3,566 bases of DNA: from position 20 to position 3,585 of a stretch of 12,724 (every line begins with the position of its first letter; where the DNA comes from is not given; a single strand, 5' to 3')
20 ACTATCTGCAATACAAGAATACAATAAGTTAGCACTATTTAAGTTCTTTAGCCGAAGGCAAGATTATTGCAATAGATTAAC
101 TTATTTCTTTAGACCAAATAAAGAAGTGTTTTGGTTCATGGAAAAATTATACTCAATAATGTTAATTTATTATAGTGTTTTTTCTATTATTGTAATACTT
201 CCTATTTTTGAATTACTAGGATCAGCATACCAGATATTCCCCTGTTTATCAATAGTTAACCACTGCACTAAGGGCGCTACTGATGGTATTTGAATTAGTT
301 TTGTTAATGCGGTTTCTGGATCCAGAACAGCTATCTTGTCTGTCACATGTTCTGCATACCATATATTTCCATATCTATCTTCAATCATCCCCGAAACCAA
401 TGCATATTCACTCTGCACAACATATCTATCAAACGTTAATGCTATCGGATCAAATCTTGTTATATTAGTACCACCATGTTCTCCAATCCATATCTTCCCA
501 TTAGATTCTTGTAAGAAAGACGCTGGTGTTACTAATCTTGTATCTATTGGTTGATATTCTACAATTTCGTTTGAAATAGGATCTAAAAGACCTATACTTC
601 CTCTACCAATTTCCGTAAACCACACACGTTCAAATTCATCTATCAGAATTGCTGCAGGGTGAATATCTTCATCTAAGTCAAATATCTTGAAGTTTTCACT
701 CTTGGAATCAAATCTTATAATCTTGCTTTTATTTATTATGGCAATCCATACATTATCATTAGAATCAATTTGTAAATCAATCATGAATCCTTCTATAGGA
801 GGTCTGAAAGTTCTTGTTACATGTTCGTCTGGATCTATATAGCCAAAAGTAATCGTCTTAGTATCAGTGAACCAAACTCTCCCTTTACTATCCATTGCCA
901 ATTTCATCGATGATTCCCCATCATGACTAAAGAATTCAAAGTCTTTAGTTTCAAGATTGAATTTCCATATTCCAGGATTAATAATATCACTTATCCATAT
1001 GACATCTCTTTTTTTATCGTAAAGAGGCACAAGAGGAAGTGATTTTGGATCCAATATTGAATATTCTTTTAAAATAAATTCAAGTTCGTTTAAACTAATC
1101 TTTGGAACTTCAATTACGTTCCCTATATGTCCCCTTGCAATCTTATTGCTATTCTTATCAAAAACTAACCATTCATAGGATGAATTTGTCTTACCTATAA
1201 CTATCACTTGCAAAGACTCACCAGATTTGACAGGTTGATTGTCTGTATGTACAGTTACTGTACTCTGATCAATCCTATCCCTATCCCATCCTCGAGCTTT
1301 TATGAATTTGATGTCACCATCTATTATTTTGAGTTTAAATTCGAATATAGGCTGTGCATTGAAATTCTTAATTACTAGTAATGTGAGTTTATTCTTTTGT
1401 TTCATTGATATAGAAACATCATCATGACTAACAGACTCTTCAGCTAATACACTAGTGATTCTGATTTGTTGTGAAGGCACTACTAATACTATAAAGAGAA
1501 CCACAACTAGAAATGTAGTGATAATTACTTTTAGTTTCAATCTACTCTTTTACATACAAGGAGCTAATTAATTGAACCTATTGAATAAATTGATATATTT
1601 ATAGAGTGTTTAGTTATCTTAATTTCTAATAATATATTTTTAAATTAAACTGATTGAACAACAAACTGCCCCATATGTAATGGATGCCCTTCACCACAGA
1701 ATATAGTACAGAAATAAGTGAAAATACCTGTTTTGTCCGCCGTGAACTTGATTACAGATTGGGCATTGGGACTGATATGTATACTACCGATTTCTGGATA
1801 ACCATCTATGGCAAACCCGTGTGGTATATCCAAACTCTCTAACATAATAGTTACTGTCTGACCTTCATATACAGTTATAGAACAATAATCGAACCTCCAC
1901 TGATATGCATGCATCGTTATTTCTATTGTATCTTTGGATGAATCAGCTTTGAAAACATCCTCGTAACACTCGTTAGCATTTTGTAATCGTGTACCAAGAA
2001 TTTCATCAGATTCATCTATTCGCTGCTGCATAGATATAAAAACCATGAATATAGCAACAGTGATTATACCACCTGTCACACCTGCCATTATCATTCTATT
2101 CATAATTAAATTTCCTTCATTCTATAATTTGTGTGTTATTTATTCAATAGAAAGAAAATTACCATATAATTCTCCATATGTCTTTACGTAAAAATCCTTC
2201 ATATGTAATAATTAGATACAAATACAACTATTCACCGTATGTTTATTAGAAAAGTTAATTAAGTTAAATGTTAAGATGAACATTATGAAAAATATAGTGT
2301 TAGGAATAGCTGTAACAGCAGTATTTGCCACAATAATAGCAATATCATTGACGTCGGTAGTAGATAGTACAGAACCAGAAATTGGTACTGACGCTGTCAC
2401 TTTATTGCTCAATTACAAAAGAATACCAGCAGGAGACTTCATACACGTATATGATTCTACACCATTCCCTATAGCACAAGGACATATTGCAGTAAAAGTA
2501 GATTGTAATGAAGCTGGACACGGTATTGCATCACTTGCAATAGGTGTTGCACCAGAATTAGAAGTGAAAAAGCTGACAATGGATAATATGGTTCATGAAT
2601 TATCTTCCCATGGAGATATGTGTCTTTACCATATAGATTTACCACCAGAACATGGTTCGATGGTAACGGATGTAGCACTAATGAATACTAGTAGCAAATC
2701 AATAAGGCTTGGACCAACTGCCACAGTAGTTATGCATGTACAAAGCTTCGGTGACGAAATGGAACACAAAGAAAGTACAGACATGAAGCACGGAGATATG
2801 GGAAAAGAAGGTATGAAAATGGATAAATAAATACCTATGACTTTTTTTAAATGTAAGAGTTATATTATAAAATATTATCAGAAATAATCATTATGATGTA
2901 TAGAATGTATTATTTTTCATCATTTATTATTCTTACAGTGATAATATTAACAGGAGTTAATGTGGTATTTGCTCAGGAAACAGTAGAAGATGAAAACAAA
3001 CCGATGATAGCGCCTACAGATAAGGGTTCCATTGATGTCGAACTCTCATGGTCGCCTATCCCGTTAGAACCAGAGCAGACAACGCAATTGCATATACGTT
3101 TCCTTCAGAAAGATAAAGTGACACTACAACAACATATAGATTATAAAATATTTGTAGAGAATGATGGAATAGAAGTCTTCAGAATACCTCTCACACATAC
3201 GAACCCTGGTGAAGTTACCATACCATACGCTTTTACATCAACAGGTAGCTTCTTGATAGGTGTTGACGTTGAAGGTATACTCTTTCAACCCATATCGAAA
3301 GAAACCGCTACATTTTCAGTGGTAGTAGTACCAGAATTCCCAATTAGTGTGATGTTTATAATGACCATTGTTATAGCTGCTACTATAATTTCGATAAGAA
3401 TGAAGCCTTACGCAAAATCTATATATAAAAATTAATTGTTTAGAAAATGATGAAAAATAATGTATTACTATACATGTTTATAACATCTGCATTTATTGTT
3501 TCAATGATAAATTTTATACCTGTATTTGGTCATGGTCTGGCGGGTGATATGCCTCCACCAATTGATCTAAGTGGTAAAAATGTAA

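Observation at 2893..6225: Three adjacent genes share one C-terminal sorting signal, V-[VI]-P-E-F-P + TM helix + basic tail (PEFG-CTERM-like archaeosortase substrates)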

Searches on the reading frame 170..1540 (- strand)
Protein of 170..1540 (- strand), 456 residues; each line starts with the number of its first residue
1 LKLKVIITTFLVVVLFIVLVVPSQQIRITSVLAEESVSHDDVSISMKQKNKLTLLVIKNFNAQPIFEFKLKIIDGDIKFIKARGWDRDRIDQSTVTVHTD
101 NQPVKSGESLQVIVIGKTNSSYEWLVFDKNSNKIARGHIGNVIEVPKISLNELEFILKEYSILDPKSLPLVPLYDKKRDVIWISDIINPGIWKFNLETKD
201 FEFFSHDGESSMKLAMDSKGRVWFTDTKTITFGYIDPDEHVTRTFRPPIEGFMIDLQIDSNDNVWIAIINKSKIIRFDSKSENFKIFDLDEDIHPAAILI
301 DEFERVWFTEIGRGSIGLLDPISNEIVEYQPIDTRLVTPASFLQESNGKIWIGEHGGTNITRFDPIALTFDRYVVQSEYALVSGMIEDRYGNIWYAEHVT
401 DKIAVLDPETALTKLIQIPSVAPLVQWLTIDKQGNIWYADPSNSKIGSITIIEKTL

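Call 3: search_protein_families(library=ncbifam, proteins=[window:170-1540:-], max_evalue=1)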
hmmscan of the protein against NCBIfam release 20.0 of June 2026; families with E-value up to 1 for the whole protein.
window:170-1540:- (456 aa): 4 families
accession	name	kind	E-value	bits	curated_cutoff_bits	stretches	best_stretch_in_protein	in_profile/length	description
NF000022.1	stregra_B_VgbA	exception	9e-14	51.3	600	2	155-343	87-273/299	streptogramin B lyase Vgb(A)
NF000096.1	stregra_B_VgbB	exception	1.3e-13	50.9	600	2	198-363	47-209/295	streptogramin B lyase Vgb(B)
TIGR02604.1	Piru_Ver_Nterm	subfamily_domain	0.025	14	122.2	1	188-230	163-205/367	PVC-type heme-binding CxxCH protein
NF035926.1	scyF_NHL_VPEP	equivalog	0.05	12.7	350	0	381-446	200-270/376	scytonemin biosynthesis PEP-CTERM protein ScyF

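Call 4: search_protein_families(library=pfam, proteins=[window:170-1540:-], max_evalue=1)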
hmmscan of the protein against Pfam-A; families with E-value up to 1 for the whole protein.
window:170-1540:- (456 aa): 4 families
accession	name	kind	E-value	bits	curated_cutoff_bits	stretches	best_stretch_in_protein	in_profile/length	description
PF24684.1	Vgb_lyase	-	1e-21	77.5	50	2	157-365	45-251/290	Virginiamycin B lyase family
PF08450.18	SGL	-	2e-12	47.7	26.3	3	257-298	190-230/246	SMP-30/Gluconolactonase/LRE-like region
PF07494.17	Reg_prop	-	8.8e-09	35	20.4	0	382-394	7-19/24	Two component regulator propeller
PF23884.1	DUF7237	-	0.12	13.1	27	1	6-57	3-55/77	Family of unknown function (DUF7237)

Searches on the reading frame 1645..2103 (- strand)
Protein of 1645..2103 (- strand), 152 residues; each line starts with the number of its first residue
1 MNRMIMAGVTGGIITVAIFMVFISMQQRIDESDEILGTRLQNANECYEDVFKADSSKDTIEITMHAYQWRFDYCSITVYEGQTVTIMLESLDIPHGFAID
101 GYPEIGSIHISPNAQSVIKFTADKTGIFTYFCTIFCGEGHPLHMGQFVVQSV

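Call 3: search_protein_families(library=ncbifam, proteins=[window:1645-2103:-], max_evalue=1)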
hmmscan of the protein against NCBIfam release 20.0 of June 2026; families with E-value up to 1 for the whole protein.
window:1645-2103:- (152 aa): 8 families
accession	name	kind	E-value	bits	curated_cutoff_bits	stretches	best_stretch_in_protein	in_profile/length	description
TIGR04246.1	nitrous_NosZ_Gp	equivalog_domain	1.2e-13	50.2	625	1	53-149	478-576/578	Sec-dependent nitrous-oxide reductase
TIGR04244.1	nitrous_NosZ_RR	equivalog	3.6e-12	45.6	625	1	56-144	531-618/627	TAT-dependent nitrous-oxide reductase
TIGR02866.1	CoxB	equivalog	5.3e-10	39.2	147.7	1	55-149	89-191/202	cytochrome c oxidase subunit II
NF052460.1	L-NosZ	equivalog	6.5e-09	34.8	700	1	57-150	376-479/480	clade III lactonase-type nitrous-oxide reductase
NF050117.1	aa3_CtaC_Actin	exception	1.2e-06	28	250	1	73-141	158-224/244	aa3-type cytochrome oxidase subunit II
TIGR03096.1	nitroso_cyanin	equivalog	2.1e-06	27.5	142.85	1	73-136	60-122/135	nitrosocyanin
NF041074.2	quin_ox_SoxA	equivalog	0.00014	21.7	110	1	41-147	39-151/154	proton pump complex quinol oxidase subunit SoxA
TIGR02376.1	Cu_nitrite_red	equivalog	0.082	12.2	296.3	1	109-134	101-126/326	copper-containing nitrite reductase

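Call 4: search_protein_families(library=pfam, proteins=[window:1645-2103:-], max_evalue=1)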
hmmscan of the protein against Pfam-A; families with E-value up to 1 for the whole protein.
window:1645-2103:- (152 aa): 4 families
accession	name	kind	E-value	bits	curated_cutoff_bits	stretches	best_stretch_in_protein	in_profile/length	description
PF13473.12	Cupredoxin_1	-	0.0019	18.6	27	1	53-133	16-93/104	Cupredoxin-like domain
PF00116.26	COX2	-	0.025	15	22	1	78-142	50-112/120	Cytochrome C oxidase subunit II, periplasmic domain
PF07732.21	Cu-oxidase_3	-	0.05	14.1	21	1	82-134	47-100/119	Multicopper oxidase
PF07731.20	Cu-oxidase_2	-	0.083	13.1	20.4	0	108-134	93-119/137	Multicopper oxidase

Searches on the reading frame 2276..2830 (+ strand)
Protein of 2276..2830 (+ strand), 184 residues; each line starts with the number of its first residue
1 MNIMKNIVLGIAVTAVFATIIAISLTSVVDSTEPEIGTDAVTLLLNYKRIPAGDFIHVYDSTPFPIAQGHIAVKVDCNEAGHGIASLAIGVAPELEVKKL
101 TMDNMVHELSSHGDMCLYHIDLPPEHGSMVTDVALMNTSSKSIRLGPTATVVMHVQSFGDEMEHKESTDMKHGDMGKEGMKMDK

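Call 3: search_protein_families(library=ncbifam, proteins=[window:2276-2830:+], max_evalue=1)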
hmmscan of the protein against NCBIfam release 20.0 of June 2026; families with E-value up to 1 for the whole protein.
window:2276-2830:+ (184 aa): 1 family
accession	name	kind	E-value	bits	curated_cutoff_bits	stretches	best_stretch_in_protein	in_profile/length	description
TIGR04429.1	Phr_nterm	subfamily_domain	0.064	13.8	25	1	4-26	1-26/28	Phr family secreted Rap phosphatase inhibitor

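Call 4: search_protein_families(library=pfam, proteins=[window:2276-2830:+], max_evalue=1)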
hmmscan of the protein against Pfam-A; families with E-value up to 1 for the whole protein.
window:2276-2830:+ (184 aa): 1 family
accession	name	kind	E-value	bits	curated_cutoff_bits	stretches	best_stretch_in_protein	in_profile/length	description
PF20238.4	BIM1-like_dom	-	0.062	14.2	27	1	51-131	23-102/140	Copper acquisition factor BIM1-like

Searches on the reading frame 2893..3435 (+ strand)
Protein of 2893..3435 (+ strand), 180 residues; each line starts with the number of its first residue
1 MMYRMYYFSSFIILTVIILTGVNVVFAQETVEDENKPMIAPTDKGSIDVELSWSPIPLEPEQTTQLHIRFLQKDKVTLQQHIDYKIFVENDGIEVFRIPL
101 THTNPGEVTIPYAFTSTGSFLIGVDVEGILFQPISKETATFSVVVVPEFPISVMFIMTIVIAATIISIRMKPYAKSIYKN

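Call 3: search_protein_families(library=ncbifam, proteins=[window:2893-3435:+], max_evalue=1)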
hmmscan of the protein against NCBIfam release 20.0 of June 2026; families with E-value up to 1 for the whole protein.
window:2893-3435:+ (180 aa): 1 family
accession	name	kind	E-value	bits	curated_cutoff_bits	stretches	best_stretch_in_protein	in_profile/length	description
NF047328.1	OMP_TP0733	subfamily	0.026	13.9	130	1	11-90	3-85/202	TP0733 family outer membrane beta-barrel protein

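Call 4: search_protein_families(library=pfam, proteins=[window:2893-3435:+], max_evalue=1)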
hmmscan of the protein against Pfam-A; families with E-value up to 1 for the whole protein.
window:2893-3435:+ (180 aa): 2 families
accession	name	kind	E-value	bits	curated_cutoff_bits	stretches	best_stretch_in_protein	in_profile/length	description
PF14242.11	DUF4342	-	0.47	11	25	1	61-101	6-46/81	Domain of unknown function (DUF4342)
PF22091.2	DUF6941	-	0.71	10.7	27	1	31-101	60-123/125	Family of unknown function (DUF6941)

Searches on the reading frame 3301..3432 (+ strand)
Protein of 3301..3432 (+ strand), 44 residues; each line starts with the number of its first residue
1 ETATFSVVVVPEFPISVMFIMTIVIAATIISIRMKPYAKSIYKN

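Call 15: search_protein_families(library=ncbifam, proteins=[window:3301-3432:+], max_evalue=10)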
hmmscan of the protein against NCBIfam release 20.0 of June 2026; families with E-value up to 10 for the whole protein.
seq(44 aa): 1 family
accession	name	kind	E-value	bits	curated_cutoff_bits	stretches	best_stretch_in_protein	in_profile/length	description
TIGR04296.1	PEFG-CTERM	domain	0.14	11.9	25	1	9-30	1-22/30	PEFG-CTERM sorting domain-containing protein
